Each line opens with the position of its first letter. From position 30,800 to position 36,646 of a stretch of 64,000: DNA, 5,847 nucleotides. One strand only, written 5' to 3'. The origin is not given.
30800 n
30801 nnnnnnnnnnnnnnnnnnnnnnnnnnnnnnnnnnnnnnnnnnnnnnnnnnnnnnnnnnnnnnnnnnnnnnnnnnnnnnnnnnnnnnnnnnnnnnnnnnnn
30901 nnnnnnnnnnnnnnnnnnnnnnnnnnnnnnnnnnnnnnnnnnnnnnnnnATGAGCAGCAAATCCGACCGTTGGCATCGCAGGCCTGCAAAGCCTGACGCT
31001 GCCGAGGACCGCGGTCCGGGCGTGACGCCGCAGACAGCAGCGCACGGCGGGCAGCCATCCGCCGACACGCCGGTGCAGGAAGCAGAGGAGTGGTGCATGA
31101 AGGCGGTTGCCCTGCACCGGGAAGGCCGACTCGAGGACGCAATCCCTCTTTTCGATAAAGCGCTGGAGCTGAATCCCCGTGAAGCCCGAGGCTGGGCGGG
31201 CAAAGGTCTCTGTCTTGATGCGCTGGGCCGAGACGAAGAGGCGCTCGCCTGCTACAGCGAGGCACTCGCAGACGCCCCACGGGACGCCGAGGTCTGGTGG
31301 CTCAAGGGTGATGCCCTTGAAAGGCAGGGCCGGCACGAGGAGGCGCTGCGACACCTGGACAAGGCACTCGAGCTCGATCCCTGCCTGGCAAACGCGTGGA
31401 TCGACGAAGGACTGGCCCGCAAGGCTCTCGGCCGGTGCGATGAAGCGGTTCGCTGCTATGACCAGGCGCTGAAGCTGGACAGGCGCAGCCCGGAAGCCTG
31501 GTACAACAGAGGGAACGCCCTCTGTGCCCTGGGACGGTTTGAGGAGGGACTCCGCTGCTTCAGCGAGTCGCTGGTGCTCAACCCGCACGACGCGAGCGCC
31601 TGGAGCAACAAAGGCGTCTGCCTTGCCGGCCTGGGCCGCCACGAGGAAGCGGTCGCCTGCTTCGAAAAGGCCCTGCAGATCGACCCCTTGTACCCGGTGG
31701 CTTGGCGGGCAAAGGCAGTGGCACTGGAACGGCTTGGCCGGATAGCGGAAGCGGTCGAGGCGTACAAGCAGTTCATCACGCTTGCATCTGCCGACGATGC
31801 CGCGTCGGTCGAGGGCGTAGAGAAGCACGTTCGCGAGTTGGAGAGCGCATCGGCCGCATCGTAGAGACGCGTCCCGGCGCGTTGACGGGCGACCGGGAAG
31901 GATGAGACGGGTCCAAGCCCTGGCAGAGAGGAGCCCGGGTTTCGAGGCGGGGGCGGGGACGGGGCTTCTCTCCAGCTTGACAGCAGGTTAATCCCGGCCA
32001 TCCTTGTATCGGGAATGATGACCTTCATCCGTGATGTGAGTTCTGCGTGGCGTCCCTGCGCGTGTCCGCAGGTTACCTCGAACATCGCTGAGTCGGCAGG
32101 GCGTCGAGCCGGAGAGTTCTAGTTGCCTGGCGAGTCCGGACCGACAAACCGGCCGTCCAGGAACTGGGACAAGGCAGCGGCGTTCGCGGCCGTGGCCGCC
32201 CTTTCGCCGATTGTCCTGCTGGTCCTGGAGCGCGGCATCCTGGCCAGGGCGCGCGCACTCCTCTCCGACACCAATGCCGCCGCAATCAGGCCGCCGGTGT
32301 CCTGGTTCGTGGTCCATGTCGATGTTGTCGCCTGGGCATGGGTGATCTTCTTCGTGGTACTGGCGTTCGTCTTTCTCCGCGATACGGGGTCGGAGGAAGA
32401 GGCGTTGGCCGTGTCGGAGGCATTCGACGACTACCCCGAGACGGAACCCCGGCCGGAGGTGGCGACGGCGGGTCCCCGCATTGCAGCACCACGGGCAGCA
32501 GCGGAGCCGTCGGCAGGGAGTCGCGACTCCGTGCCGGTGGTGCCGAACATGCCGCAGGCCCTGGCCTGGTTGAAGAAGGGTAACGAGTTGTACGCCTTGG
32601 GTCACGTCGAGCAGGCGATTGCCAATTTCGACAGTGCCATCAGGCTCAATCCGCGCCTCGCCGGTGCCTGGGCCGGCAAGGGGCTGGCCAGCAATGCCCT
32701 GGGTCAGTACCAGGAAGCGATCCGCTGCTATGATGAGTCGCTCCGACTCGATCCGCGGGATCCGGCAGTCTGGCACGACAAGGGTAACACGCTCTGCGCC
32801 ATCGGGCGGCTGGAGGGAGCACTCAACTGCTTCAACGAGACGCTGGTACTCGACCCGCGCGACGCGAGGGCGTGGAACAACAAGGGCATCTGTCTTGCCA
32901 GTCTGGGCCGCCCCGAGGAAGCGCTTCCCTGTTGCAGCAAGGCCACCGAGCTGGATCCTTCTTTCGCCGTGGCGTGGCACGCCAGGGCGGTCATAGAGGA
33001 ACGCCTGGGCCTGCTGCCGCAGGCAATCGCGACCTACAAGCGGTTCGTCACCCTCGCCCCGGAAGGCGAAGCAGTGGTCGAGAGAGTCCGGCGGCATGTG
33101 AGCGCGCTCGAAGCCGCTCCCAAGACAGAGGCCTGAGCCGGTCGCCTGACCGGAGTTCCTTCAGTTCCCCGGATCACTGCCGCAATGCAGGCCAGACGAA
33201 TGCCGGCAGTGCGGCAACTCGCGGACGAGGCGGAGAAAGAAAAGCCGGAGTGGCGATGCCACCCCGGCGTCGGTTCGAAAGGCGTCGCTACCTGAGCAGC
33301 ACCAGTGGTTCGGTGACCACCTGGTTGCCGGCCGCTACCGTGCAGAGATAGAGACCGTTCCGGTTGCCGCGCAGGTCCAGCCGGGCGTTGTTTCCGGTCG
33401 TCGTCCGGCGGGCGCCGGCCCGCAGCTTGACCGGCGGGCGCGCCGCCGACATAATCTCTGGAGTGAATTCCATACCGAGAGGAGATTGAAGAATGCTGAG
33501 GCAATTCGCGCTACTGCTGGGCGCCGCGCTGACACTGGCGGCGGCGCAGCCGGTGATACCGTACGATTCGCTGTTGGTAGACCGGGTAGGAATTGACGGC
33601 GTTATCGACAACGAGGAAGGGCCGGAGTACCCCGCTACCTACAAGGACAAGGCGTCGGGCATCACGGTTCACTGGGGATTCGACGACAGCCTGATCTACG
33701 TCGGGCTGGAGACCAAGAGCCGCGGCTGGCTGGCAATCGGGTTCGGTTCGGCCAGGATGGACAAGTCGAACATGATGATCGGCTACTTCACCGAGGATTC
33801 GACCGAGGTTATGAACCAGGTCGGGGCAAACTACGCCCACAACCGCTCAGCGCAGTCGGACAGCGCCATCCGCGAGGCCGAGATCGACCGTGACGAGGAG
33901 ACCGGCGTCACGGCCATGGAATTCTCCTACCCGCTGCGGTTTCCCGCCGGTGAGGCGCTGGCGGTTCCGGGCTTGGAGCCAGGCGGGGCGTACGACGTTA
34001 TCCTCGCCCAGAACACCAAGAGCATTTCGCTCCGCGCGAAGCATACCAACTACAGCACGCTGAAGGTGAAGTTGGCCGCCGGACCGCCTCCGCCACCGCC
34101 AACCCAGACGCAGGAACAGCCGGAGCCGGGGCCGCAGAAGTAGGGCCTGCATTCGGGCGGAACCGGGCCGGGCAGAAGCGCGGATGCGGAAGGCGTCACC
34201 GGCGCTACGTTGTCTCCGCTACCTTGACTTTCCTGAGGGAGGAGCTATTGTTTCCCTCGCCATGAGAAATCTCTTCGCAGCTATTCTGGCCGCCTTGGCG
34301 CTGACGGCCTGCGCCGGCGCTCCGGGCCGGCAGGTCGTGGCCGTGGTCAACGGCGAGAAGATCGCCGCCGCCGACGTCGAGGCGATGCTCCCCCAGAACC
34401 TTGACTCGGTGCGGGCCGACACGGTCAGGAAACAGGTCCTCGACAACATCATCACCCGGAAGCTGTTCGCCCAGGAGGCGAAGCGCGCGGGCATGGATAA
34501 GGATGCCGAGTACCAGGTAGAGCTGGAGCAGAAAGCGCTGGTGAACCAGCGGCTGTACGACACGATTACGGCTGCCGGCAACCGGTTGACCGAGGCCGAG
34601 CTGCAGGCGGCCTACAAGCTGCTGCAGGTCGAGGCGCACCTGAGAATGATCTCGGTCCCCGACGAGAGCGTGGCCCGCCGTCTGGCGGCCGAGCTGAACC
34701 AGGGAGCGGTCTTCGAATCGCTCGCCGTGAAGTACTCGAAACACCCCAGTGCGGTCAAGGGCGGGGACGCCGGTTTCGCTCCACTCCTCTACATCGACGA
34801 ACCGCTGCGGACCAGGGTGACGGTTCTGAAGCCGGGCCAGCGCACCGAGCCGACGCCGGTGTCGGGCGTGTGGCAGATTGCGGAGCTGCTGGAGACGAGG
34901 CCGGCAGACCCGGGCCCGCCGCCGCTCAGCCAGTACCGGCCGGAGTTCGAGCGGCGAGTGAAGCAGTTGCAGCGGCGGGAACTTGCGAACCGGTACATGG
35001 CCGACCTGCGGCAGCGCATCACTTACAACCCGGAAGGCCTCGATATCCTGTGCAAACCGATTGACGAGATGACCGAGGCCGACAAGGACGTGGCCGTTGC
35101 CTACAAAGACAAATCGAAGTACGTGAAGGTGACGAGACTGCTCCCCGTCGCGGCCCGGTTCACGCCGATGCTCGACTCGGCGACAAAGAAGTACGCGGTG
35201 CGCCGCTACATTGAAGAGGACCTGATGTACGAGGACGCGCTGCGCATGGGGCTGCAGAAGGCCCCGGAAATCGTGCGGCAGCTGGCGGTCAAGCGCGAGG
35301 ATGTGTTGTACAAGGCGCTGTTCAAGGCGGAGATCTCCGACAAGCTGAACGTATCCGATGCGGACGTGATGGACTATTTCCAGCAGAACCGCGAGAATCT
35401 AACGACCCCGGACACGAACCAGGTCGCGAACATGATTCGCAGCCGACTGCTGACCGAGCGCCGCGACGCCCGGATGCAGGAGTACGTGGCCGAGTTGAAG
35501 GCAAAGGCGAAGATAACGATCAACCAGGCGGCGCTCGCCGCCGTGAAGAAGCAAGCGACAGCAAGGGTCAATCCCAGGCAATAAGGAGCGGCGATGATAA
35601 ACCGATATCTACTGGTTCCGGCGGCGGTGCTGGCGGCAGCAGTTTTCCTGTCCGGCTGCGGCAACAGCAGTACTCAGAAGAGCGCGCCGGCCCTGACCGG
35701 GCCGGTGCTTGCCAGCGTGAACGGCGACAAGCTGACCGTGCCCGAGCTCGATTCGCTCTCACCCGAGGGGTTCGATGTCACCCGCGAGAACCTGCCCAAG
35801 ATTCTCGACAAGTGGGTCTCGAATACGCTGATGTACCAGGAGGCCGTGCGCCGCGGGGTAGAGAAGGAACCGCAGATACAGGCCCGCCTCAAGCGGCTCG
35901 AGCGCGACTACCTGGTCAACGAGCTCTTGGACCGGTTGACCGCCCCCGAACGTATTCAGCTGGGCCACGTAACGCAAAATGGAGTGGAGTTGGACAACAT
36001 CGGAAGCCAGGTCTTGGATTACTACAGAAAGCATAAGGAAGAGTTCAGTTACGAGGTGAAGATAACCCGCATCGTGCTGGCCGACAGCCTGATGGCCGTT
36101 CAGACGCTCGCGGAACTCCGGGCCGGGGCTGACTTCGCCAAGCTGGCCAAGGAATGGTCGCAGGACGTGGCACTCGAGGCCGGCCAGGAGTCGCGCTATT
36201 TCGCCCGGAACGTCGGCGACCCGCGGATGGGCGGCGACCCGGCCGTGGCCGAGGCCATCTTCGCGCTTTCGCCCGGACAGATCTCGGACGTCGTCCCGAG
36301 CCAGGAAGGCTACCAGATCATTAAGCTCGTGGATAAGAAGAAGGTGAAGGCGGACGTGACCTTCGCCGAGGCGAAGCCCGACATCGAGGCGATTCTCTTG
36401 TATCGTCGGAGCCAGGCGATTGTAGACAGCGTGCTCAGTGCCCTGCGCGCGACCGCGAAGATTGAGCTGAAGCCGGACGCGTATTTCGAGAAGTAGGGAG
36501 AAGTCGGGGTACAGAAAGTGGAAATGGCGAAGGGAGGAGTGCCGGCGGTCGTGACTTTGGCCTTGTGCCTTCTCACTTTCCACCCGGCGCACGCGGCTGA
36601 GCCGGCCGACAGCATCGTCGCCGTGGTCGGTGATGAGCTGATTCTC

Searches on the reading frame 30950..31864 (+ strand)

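Call 85: search_protein_families(library=pfam, proteins=[window:30950-31864:+], max_evalue=0.00001)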
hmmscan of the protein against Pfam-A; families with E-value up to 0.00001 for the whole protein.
window:30950-31864:+ (304 aa): 28 families (the best 25 are shown)
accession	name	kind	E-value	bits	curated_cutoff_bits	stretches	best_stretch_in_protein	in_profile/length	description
PF00515.34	TPR_1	-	6.4e-57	187.6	27.8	4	215-246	1-32/34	Tetratricopeptide repeat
PF07719.23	TPR_2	-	1.3e-54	178.2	27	4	215-246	1-32/34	Tetratricopeptide repeat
PF13414.12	TPR_11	-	2.5e-45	152.3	26.8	3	154-195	1-42/42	TPR repeat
PF13181.12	TPR_8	-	1.9e-42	140.2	25.7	1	215-246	1-32/34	Tetratricopeptide repeat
PF13432.12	TPR_16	-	1.8e-40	137.4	32.7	4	96-144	14-62/65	Tetratricopeptide repeat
PF13431.12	TPR_17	-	9.2e-40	132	24.4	1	169-200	1-32/34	Tetratricopeptide repeat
PF13424.12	TPR_12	-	1.8e-34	118.2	30.1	5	182-245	4-75/77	Tetratricopeptide repeat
PF13428.12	TPR_14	-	1.4e-33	112.3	23.5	1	114-151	2-39/44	Tetratricopeptide repeat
PF14559.12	TPR_19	-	1.1e-26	93.4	25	1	56-119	2-65/68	Tetratricopeptide repeat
PF13371.12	TPR_9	-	7.8e-23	80.7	35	2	195-246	9-60/73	Tetratricopeptide repeat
PF13176.12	TPR_7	-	4.7e-19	67.2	27.9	0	120-143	6-29/36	Tetratricopeptide repeat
PF13174.12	TPR_6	-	1.8e-18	66.2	26.3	0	256-277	7-28/33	Tetratricopeptide repeat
PF07721.20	TPR_4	-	1.2e-13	50.6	27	0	115-137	3-25/26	Tetratricopeptide repeat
PF03704.23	BTAD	-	2e-13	51.4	22.1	1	153-276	12-123/146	Bacterial transcriptional activator domain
PF01239.28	PPTA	-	4.1e-12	45.5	29.5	0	164-193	2-31/32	Protein prenyltransferase alpha subunit repeat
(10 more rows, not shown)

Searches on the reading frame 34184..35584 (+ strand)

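Call 85: search_protein_families(library=pfam, proteins=[window:34184-35584:+], max_evalue=0.00001)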
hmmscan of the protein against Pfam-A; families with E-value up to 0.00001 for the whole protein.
window:34184-35584:+ (466 aa): 4 families
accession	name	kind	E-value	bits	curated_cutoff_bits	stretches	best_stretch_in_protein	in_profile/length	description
PF13623.11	SurA_N_2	-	3.7e-08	33.8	28.5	1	42-114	33-119/145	SurA-like N-terminal domain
PF13145.12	Rotamase_2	-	3.3e-07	31.6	27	0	136-252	2-120/121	PPIC-type PPIASE domain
PF13624.11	SurA_N_3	-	8.6e-07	29.4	27.2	1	26-105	13-107/162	SurA-like N-terminal domain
PF00639.27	Rotamase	-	2.9e-06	28.6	21.7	0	164-235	22-95/97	PPIC-type PPIASE domain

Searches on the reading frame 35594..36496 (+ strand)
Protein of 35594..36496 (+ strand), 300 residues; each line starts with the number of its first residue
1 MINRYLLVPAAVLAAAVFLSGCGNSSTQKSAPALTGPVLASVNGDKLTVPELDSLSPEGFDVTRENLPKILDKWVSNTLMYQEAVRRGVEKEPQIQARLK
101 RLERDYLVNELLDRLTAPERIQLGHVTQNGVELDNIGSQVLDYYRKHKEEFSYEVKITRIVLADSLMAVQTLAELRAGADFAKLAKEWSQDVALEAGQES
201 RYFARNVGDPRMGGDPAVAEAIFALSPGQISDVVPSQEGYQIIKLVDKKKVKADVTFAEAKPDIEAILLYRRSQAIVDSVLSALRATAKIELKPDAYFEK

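Call 85: search_protein_families(library=pfam, proteins=[window:35594-36496:+], max_evalue=0.00001)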
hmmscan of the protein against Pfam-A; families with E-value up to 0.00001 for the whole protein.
window:35594-36496:+ (300 aa): 3 families
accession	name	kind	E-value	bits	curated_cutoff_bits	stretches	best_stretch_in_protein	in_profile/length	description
PF13145.12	Rotamase_2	-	1.5e-14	55.2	27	1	140-262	6-121/121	PPIC-type PPIASE domain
PF00639.27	Rotamase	-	1.5e-09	39.2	21.7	1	168-246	22-96/97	PPIC-type PPIASE domain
PF13616.12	Rotamase_3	-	2e-09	38.4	22.5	1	167-249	39-116/116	PPIC-type PPIASE domain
